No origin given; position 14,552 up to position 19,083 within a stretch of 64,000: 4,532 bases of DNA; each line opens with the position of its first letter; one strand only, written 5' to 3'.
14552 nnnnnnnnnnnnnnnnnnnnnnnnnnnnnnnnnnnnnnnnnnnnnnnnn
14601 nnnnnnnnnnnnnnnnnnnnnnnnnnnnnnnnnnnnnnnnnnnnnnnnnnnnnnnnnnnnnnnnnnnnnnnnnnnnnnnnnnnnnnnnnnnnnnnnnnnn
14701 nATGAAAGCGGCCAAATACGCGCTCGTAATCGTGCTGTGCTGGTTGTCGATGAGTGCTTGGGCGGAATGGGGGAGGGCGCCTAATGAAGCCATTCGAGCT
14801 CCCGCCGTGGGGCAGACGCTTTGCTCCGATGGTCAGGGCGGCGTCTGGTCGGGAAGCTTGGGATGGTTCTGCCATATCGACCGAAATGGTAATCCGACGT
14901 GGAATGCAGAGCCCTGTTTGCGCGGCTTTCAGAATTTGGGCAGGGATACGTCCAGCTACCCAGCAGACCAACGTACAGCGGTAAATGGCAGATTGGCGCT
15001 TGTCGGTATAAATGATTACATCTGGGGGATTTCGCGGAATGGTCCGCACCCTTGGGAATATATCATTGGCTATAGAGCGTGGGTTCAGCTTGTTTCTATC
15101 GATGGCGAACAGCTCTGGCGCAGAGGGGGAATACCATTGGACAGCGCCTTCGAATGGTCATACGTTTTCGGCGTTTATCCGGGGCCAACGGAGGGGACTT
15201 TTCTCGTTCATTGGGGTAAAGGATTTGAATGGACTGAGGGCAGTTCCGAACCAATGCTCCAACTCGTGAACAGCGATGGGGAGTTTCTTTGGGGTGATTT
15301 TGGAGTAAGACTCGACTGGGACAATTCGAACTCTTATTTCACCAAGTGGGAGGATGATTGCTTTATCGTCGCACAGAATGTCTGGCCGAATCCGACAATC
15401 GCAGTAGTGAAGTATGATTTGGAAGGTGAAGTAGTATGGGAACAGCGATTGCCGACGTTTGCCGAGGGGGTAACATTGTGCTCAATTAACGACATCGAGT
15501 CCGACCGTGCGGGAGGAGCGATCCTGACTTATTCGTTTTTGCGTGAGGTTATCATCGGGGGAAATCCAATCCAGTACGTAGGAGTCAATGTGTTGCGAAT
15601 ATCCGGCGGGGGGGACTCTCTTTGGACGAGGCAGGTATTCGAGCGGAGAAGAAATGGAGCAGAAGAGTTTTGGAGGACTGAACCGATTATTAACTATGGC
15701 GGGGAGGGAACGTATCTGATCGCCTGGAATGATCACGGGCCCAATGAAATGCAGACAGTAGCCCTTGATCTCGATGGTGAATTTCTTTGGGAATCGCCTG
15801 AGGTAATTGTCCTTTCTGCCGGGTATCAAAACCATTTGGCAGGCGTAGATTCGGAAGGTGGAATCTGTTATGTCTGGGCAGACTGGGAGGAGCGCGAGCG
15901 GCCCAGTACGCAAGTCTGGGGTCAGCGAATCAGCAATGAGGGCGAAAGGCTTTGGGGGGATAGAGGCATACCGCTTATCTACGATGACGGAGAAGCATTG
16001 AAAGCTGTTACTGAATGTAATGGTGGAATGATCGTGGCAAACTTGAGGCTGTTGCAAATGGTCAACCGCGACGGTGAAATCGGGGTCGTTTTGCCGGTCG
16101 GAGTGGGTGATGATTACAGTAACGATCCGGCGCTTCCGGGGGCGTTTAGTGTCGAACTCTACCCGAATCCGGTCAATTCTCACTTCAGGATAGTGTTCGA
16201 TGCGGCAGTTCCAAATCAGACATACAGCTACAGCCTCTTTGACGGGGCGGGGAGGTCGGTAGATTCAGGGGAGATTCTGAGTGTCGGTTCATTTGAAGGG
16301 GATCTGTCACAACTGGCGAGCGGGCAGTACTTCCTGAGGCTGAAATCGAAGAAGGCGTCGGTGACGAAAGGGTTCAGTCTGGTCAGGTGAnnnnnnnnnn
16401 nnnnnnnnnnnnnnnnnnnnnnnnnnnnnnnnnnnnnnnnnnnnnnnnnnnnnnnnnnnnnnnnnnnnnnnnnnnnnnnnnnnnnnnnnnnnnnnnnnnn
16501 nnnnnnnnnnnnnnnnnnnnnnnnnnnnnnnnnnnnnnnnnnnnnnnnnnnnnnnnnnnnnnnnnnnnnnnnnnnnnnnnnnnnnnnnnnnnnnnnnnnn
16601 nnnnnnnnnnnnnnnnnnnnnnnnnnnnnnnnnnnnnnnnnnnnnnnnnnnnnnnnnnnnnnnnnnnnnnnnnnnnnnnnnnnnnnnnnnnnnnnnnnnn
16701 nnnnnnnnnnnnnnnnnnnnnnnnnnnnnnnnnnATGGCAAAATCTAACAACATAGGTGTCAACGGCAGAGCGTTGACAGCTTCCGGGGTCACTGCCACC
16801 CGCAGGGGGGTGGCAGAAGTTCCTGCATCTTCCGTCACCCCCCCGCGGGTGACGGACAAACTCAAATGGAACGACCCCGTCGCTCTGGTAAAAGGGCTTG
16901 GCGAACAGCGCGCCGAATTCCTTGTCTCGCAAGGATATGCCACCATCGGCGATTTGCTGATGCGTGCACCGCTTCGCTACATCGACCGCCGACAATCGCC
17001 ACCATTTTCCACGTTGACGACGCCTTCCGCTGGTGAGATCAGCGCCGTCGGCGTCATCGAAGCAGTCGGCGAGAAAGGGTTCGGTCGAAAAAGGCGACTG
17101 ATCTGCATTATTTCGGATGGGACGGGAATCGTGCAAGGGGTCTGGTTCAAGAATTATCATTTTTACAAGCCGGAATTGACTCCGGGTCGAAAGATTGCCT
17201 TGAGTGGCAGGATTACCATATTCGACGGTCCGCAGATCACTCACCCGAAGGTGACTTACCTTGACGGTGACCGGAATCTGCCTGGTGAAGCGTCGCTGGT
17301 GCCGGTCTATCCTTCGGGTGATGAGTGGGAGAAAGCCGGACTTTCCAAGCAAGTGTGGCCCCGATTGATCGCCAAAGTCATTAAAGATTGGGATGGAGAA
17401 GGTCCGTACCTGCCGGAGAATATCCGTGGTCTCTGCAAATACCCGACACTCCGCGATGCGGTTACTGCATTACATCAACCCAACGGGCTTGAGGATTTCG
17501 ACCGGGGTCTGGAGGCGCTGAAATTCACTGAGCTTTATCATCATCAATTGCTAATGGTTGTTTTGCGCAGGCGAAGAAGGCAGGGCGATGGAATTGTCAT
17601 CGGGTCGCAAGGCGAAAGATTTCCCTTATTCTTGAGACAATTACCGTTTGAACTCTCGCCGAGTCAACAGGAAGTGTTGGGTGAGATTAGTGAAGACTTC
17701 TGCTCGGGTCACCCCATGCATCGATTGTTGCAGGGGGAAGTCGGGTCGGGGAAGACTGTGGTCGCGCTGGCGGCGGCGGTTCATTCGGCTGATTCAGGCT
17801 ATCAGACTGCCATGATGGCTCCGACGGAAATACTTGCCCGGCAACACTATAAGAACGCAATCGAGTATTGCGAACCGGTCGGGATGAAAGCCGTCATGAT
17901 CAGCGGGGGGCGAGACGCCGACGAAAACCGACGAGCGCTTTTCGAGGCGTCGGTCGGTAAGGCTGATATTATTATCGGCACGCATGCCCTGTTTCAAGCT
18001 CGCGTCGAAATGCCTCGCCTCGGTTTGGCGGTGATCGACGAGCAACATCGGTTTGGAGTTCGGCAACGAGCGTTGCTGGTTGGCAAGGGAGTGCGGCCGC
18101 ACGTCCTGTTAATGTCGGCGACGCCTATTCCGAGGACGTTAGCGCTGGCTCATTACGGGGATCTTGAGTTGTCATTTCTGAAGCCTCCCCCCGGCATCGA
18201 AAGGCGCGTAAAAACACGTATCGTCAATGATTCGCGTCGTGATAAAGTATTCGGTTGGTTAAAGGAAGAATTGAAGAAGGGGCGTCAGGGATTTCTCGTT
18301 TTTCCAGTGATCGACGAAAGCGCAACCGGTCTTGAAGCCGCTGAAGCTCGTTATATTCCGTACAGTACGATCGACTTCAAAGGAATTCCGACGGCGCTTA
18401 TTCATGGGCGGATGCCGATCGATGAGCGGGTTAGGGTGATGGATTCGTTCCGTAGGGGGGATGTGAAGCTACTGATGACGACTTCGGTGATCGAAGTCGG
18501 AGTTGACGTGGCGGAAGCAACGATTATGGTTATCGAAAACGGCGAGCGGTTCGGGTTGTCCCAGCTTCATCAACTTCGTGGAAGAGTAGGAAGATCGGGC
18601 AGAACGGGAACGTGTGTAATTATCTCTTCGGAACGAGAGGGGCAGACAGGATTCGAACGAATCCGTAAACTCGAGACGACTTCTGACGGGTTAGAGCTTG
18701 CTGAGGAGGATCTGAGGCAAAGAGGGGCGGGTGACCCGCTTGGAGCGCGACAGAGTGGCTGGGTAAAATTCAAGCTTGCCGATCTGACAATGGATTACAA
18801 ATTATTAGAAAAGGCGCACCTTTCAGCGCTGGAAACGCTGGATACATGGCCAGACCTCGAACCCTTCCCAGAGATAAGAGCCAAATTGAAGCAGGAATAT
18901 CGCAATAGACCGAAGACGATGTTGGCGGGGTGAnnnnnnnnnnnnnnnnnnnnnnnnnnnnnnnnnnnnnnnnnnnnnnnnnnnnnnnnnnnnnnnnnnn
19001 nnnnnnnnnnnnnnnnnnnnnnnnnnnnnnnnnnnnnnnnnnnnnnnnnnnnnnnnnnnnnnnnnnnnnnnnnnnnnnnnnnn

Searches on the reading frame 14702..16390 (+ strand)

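Call 72: search_protein_families(library=pfam, proteins=[window:14702-16390:+], max_evalue=0.00001)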
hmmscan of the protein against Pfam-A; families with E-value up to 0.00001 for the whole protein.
window:14702-16390:+ (562 aa): 1 family
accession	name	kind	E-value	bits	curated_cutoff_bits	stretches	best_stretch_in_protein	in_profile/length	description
PF18962.6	Por_Secre_tail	-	2e-11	44.4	27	1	486-556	1-71/75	Secretion system C-terminal sorting domain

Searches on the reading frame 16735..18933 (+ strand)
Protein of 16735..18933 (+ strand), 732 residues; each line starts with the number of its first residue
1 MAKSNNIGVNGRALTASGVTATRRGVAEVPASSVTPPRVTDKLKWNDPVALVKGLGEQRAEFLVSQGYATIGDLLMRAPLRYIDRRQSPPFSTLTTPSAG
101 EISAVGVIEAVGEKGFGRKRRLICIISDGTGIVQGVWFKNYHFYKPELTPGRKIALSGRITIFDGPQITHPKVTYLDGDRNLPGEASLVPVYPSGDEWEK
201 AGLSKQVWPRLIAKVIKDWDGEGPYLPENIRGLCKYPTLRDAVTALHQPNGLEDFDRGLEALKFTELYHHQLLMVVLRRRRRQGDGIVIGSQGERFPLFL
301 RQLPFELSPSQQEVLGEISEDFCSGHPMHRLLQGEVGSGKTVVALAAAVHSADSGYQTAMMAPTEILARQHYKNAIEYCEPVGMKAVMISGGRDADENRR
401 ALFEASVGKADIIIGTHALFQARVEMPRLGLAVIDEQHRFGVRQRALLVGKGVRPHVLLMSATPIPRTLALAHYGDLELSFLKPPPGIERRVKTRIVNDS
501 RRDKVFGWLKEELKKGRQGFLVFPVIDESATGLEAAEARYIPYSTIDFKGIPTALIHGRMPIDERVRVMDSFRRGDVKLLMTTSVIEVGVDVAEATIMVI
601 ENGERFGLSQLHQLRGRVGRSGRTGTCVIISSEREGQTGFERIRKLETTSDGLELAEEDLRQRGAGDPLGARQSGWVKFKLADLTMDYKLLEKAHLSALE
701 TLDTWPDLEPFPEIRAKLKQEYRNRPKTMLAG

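Call 72: search_protein_families(library=pfam, proteins=[window:16735-18933:+], max_evalue=0.00001)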
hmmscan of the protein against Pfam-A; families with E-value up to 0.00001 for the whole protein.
window:16735-18933:+ (732 aa): 6 families
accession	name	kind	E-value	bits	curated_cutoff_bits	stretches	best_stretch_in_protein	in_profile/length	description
PF00270.35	DEAD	-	6.3e-23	81.8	26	1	309-468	2-163/167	DEAD/DEAH box helicase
PF00271.37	Helicase_C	-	1e-18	68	23.5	1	548-622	38-110/110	Helicase conserved C-terminal domain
PF17191.10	RecG_wedge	-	9.1e-11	42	23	1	50-195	3-143/162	RecG wedge domain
PF04851.21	ResIII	-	1.2e-08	35.5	22.5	1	305-464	2-162/164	Type III restriction enzyme, res subunit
PF01336.31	tRNA_anti-codon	-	7e-08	32.7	27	1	108-174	7-73/75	OB-fold nucleic acid binding domain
PF19833.4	RecG_dom3_C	-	6.4e-07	29.8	26.8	1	649-709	1-62/87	ATP-dependent DNA helicase RecG, domain 3, C-terminal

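Call 102: find_related_loci(query=window:16735-18930:+, collection=genome_contigs, flank=500)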
Query window:16735-18930:+ (732 aa) in genome_contigs; peptide patterns used: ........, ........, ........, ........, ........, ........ (x = any residue, [..] = any of these).
313 stretches matched a pattern; 119 encode a relative of the query (tblastn E <= 1e-3); the best 80 are kept; 80 distinct loci.
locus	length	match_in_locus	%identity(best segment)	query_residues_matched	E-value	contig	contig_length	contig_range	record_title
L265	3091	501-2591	87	33-732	0e+0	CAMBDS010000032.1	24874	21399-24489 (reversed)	MAG: Caldithrix abyssi DSM 13497 isolate TH-08apr19-15 genome assembly, contig: TH-08apr19-C5254, whole genome shotgun s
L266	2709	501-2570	61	43-732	0e+0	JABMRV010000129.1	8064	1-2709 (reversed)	MAG: bacterium isolate bin.11 k141_3648215, whole genome shotgun sequence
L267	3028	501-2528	39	41-708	6e-139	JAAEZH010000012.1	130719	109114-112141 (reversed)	MAG: Bacteroidetes bacterium isolate P03SST1bin.21 NODE_97_length_130719_cov_8.1466, whole genome shotgun sequence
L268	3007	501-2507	39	49-709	5e-133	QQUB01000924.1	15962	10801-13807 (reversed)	MAG: Bacteroidetes bacterium isolate BCD1 647, whole genome shotgun sequence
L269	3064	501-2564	37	42-725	2e-147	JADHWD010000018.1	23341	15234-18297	MAG: bacterium isolate BS750m-G18 BS-750m-C3074, whole genome shotgun sequence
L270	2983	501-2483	39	41-708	6e-132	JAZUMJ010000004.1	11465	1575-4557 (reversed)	MAG: Ructibacterium sp. isolate T1900044894_TS20190360.MAGScoT_cleanbin_000033 SGB_3279_k141_1813680, whole genome shotg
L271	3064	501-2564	39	49-723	2e-131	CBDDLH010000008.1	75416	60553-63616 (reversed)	MAG: Saprospiraceae bacterium isolate b9cdf043-2629-4f78-a2b9-f17c96e56062 genome assembly, contig: contig_8, whole geno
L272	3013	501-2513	37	48-715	1e-128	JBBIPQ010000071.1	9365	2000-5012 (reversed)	MAG: Nitrospirota bacterium isolate BR1S70218_bin_306 NODE_6591_length_9365_cov_5.57989, whole genome shotgun sequence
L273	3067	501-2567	38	42-732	3e-127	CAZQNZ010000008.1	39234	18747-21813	MAG TPA_asm: uncultured Planctomycetia bacterium isolate SRP185896_co2_331 genome assembly, contig: NODE_353_length_3923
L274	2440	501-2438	40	48-694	4e-127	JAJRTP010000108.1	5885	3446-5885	MAG: Chloroflexota bacterium isolate Dive96_bin1.73 k141_1062834, whole genome shotgun sequence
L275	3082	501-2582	37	33-725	3e-125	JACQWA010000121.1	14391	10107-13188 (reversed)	MAG: Candidatus Rokuibacteriota bacterium isolate NC_groundwater_1477_Ag_S-0.65um_67_43 S_p65_S5_coassembly_k141_1512669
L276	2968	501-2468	38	61-707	2e-125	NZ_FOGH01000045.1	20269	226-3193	Nitrosomonas sp. Nm51, whole genome shotgun sequence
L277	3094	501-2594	37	30-732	1e-122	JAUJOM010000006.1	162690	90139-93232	MAG: Longimicrobiaceae bacterium isolate YX3bin18 opera_contig_308, whole genome shotgun sequence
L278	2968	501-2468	35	39-704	1e-122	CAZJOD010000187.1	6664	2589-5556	MAG TPA_asm: uncultured Clostridiaceae bacterium isolate SRP241326_co2_352 genome assembly, contig: NODE_13672_length_66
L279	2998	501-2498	37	48-724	4e-122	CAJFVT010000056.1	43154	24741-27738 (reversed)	uncultured Clostridia bacterium isolate Coassembly_mag_225 genome assembly, contig: MAGpy_11413_min2k_bin_225_fak87_3733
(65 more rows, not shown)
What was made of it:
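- On T9SS type A cargo, gene 1: A second cargo gene is present in the window (call 72), and the closest relative by RecG is a MAG labelled Caldithrix (call 102).
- Tried and rejected: RecG points to a Caldithrix-labelled MAG, 87% identical (call 102).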
